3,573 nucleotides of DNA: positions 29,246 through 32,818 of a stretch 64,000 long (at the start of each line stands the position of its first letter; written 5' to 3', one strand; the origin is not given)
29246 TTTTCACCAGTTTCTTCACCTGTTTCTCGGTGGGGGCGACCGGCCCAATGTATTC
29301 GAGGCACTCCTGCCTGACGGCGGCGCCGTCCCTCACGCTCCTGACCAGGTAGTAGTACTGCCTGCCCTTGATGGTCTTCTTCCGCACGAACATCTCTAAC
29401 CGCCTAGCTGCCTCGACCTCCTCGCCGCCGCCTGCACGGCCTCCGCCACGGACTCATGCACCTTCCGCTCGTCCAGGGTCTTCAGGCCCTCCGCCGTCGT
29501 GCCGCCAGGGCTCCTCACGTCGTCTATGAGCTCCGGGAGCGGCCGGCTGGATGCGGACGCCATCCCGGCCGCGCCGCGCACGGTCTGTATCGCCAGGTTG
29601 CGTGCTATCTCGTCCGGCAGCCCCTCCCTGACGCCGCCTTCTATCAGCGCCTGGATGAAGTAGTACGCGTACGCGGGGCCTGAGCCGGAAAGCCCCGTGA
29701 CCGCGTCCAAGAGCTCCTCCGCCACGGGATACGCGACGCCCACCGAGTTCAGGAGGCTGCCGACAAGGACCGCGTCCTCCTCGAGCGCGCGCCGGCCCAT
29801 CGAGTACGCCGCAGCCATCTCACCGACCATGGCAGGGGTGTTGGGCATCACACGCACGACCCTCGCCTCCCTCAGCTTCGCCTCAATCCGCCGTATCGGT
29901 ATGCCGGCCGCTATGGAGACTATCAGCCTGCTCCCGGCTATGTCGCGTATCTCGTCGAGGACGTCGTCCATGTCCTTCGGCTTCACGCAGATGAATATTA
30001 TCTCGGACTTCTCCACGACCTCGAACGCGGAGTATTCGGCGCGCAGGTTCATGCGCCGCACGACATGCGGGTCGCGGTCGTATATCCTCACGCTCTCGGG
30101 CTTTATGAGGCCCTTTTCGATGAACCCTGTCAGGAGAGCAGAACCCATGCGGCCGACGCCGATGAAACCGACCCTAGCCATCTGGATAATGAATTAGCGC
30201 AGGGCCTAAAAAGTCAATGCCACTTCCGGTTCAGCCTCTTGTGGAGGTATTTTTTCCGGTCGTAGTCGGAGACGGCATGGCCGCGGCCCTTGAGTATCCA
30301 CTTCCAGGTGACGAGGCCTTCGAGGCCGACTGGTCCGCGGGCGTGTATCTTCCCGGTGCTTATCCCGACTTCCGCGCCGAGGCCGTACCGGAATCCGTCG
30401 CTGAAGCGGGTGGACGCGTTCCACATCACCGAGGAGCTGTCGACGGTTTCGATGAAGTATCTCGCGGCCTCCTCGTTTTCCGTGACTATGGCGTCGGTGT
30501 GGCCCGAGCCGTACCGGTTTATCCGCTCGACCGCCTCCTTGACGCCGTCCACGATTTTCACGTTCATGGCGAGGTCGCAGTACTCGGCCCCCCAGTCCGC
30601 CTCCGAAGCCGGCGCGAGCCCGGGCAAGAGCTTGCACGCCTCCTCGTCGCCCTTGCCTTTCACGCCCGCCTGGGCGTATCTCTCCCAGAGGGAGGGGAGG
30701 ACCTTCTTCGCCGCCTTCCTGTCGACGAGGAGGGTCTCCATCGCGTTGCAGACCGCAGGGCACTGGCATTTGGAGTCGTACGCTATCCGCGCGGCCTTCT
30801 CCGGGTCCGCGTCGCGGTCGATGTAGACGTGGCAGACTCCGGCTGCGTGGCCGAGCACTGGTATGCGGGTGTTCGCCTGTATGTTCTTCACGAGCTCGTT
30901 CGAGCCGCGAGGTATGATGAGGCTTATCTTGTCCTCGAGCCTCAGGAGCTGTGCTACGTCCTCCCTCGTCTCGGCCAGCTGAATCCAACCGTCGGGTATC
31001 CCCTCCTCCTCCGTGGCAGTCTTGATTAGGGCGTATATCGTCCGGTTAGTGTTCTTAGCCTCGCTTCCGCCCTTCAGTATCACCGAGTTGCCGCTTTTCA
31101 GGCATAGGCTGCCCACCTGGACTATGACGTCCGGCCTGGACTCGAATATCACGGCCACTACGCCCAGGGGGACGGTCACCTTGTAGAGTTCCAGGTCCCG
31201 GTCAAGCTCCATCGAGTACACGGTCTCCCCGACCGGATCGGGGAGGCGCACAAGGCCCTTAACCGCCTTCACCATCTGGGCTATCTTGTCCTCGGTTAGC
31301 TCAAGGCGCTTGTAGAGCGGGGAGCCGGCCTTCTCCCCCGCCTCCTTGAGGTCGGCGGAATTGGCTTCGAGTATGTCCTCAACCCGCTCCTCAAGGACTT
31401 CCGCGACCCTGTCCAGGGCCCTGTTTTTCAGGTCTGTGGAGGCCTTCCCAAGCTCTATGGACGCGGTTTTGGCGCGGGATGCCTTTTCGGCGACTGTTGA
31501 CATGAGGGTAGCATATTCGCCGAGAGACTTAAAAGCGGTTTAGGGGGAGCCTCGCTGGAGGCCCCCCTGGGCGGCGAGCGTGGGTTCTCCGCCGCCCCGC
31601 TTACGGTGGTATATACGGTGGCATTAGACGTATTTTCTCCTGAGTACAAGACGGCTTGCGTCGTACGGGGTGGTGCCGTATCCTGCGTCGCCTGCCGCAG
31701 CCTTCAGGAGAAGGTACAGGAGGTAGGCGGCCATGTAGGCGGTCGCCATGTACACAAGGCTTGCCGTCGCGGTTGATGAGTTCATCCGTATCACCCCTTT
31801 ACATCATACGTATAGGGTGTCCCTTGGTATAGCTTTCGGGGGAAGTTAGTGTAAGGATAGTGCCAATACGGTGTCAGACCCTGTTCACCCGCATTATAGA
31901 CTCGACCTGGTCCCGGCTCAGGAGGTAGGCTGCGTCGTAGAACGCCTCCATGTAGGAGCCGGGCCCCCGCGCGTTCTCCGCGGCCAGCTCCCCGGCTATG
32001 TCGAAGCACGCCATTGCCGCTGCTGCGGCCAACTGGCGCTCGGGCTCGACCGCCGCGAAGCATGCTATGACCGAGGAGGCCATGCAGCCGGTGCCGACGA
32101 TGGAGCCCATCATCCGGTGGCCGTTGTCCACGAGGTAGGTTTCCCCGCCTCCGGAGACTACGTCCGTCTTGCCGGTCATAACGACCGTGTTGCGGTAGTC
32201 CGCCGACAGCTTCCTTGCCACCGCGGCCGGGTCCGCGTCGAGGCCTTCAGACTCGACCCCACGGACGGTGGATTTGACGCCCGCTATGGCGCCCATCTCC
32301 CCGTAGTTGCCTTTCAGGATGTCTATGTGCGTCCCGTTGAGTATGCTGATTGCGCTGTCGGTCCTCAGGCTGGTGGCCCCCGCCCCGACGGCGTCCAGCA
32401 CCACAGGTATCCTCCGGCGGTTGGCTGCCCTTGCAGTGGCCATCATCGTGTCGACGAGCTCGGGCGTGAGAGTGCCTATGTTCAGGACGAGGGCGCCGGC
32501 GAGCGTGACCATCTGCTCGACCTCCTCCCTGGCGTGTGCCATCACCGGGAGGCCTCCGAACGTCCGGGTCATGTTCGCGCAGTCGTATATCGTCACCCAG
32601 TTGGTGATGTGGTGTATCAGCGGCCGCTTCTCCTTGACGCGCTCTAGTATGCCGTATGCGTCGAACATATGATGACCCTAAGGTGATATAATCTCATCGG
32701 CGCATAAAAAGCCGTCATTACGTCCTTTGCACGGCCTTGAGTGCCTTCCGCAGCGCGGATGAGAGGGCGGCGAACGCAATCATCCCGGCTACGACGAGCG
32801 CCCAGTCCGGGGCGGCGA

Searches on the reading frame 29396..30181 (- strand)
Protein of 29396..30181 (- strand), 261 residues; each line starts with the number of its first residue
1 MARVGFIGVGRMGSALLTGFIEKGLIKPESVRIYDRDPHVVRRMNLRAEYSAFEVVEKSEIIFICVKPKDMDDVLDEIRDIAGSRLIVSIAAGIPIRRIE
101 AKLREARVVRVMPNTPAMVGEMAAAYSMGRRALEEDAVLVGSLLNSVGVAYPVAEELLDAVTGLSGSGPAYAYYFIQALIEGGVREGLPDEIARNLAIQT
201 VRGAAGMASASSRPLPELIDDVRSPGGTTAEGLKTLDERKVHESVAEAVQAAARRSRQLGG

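Call 56: search_protein_families(library=pfam, proteins=[window:29396-30181:-], max_evalue=0.001)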
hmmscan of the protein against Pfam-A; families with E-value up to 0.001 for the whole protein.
window:29396-30181:- (261 aa): 3 families
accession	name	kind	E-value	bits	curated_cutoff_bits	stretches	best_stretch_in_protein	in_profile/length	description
PF14748.11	P5CR_dimer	-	1.4e-37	128.6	25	1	155-259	1-105/105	Pyrroline-5-carboxylate reductase dimerisation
PF03807.23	F420_oxidored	-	2.5e-18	66.9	21.6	1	3-93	1-94/94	NADP oxidoreductase coenzyme F420-dependent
PF03446.21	NAD_binding_2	-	7.1e-07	29.8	21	1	3-77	1-75/161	NAD binding domain of 6-phosphogluconate dehydrogenase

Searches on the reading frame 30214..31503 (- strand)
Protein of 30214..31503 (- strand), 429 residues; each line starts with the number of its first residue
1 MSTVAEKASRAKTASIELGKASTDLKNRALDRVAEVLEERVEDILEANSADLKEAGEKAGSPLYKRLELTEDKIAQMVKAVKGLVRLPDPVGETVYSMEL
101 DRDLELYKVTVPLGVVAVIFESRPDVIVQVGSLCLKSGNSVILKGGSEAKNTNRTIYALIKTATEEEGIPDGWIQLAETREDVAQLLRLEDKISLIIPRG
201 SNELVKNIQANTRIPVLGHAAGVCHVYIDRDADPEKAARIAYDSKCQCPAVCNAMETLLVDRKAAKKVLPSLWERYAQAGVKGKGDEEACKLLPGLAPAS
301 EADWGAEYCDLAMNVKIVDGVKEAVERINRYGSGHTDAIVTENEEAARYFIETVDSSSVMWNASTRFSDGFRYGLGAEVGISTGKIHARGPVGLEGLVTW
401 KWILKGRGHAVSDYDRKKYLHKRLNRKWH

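Call 56: search_protein_families(library=pfam, proteins=[window:30214-31503:-], max_evalue=0.001)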
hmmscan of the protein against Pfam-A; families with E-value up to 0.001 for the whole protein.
window:30214-31503:- (429 aa): 1 family
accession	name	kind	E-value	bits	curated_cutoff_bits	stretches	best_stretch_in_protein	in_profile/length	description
PF00171.27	Aldedh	-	1.5e-21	76.9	23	1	5-291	32-307/461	Aldehyde dehydrogenase family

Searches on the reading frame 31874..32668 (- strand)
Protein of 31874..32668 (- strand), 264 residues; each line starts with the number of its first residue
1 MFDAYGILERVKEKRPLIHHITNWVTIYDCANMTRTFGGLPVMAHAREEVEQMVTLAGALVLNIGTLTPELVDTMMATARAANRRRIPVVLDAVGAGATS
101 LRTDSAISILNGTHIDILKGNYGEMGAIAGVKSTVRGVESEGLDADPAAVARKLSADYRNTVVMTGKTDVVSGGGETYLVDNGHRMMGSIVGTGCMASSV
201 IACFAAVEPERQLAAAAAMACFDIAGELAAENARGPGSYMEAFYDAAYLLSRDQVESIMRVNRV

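Call 56: search_protein_families(library=pfam, proteins=[window:31874-32668:-], max_evalue=0.001)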
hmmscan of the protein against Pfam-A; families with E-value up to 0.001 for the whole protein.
window:31874-32668:- (264 aa): 3 families
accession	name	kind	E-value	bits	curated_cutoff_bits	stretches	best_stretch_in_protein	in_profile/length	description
PF02110.20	HK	-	9.8e-72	241.7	27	1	8-251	1-245/247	Hydroxyethylthiazole kinase family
PF08543.17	Phos_pyr_kin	-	2.2e-06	27.7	27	1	63-218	65-224/246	Phosphomethylpyrimidine kinase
PF01256.23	Carb_kinase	-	1.5e-05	25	27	1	56-233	65-227/242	NAD(P)H-hydrate dehydratase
